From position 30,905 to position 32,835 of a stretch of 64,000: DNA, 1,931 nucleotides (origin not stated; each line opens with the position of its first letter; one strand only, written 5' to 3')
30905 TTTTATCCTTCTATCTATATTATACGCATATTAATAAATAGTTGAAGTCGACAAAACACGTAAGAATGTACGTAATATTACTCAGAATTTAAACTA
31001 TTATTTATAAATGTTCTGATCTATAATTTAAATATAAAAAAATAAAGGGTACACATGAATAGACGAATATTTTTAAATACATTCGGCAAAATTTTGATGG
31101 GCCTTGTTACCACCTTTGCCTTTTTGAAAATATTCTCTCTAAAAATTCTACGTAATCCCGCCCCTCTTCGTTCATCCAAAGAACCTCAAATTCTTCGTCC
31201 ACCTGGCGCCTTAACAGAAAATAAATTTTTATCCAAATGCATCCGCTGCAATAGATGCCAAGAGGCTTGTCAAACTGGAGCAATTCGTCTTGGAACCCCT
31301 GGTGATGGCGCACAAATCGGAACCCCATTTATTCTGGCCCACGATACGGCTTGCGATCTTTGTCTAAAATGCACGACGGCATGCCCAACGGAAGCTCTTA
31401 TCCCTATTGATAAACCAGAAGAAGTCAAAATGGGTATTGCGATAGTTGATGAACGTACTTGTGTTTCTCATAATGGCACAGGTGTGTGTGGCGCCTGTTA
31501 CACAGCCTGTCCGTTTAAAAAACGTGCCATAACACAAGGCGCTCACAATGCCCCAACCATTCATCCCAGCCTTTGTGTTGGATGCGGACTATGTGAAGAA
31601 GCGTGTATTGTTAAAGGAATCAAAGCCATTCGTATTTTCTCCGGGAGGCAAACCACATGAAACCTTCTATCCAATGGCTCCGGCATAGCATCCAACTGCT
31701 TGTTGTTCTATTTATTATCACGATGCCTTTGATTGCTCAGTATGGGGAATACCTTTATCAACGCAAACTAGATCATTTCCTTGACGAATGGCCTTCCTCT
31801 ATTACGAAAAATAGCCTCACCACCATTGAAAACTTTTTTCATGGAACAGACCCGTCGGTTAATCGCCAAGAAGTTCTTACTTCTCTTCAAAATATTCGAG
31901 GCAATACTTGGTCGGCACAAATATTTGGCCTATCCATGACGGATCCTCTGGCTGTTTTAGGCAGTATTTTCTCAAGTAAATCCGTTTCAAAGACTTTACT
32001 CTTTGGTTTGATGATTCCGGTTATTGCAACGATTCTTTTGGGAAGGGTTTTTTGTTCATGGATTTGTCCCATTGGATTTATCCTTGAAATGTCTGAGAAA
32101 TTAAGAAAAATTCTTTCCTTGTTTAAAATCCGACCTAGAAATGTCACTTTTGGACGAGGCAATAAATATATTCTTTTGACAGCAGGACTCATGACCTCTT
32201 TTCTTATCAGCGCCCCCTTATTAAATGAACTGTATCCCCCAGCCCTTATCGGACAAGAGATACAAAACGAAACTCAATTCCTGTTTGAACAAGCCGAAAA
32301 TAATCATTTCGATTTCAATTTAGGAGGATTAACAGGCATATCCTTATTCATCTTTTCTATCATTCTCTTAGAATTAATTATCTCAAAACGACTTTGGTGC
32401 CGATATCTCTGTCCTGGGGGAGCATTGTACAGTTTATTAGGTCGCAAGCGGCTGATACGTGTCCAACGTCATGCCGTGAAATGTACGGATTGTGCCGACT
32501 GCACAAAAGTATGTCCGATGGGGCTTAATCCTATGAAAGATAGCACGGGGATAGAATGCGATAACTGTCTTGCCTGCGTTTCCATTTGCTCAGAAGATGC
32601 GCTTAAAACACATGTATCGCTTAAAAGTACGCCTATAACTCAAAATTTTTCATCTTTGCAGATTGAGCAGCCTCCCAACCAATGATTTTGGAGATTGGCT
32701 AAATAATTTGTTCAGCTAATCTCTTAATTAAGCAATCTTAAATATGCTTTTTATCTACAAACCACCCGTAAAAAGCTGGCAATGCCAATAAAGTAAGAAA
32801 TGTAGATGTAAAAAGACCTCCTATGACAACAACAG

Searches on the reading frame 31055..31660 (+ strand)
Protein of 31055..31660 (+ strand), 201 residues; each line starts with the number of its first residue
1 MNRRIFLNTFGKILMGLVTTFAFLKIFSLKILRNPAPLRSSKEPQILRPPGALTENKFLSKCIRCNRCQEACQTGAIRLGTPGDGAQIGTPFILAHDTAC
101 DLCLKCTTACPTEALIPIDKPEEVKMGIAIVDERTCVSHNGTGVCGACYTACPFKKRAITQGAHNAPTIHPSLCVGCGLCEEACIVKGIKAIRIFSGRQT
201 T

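Call 50: search_protein_families(library=pfam, proteins=[window:31055-31660:+], max_evalue=0.001)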
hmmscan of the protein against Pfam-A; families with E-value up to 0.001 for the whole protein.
window:31055-31660:+ (201 aa): 13 families
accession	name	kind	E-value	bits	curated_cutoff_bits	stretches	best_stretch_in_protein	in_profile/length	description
PF00037.32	Fer4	-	1.3e-17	63.3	21.1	2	60-78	6-24/24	4Fe-4S binding domain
PF12838.12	Fer4_7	-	3.8e-17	62.9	27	3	61-114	1-52/52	4Fe-4S dicluster domain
PF12837.12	Fer4_6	-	3.2e-14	52.5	25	0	167-186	2-21/24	4Fe-4S binding domain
PF13237.11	Fer4_10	-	1.3e-12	47.9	25.5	1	144-184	11-52/53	4Fe-4S dicluster domain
PF12797.12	Fer4_2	-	2.6e-11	43.1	24.5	0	167-184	3-20/22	4Fe-4S binding domain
PF13187.11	Fer4_9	-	1.8e-10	41.1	27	1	61-114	1-51/52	4Fe-4S dicluster domain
PF14697.11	Fer4_21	-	6.8e-10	39.4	35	1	129-187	1-54/59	4Fe-4S dicluster domain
PF13484.11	Fer4_16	-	1.2e-08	36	30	0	100-154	2-65/66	4Fe-4S double cluster binding domain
PF12800.12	Fer4_4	-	2.6e-07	30.8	24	0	60-75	2-17/17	4Fe-4S binding domain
PF12798.12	Fer4_3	-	7.4e-07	30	27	0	174-186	1-13/15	4Fe-4S binding domain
PF13534.11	Fer4_17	-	2.7e-05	25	22.2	0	51-74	35-58/61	4Fe-4S dicluster domain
PF13183.11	Fer4_8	-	3.4e-05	24.7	27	0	59-112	2-66/68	4Fe-4S dicluster domain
PF25160.1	LdpA_Fe-S-bd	-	0.00081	19.6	27.6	0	148-192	9-46/49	LdpA Fe-S cluster-binding domain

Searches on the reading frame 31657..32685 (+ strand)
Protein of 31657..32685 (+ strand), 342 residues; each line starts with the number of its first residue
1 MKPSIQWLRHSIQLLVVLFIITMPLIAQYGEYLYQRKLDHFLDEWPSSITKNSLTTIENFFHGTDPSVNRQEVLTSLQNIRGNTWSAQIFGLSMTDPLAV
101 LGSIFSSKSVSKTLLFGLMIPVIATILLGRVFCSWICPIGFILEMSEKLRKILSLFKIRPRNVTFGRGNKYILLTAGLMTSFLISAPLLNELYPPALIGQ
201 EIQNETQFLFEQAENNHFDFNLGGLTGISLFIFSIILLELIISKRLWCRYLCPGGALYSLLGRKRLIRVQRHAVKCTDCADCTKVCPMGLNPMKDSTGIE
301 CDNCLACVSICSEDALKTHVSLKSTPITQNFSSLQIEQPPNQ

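Call 50: search_protein_families(library=pfam, proteins=[window:31657-32685:+], max_evalue=0.001)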
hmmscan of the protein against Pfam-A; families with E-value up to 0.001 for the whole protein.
window:31657-32685:+ (342 aa): 7 families
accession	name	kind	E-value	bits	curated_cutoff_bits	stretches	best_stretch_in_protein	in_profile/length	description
PF12801.12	Fer4_5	-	3.1e-17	62.7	22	2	114-153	5-45/48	4Fe-4S binding domain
PF13187.11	Fer4_9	-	7.7e-07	29.5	27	2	248-289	8-50/52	4Fe-4S dicluster domain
PF12838.12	Fer4_7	-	1e-06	29.5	27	1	248-289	8-51/52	4Fe-4S dicluster domain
PF12837.12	Fer4_6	-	0.00013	22.2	25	0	275-289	8-22/24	4Fe-4S binding domain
PF00037.32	Fer4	-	0.00013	22.1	21.1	0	301-316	8-23/24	4Fe-4S binding domain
PF13746.11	Fer4_18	-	0.00031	21.3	27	1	268-313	53-97/114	4Fe-4S dicluster domain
PF13237.11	Fer4_10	-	0.00093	19.5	25.5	1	269-311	2-52/53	4Fe-4S dicluster domain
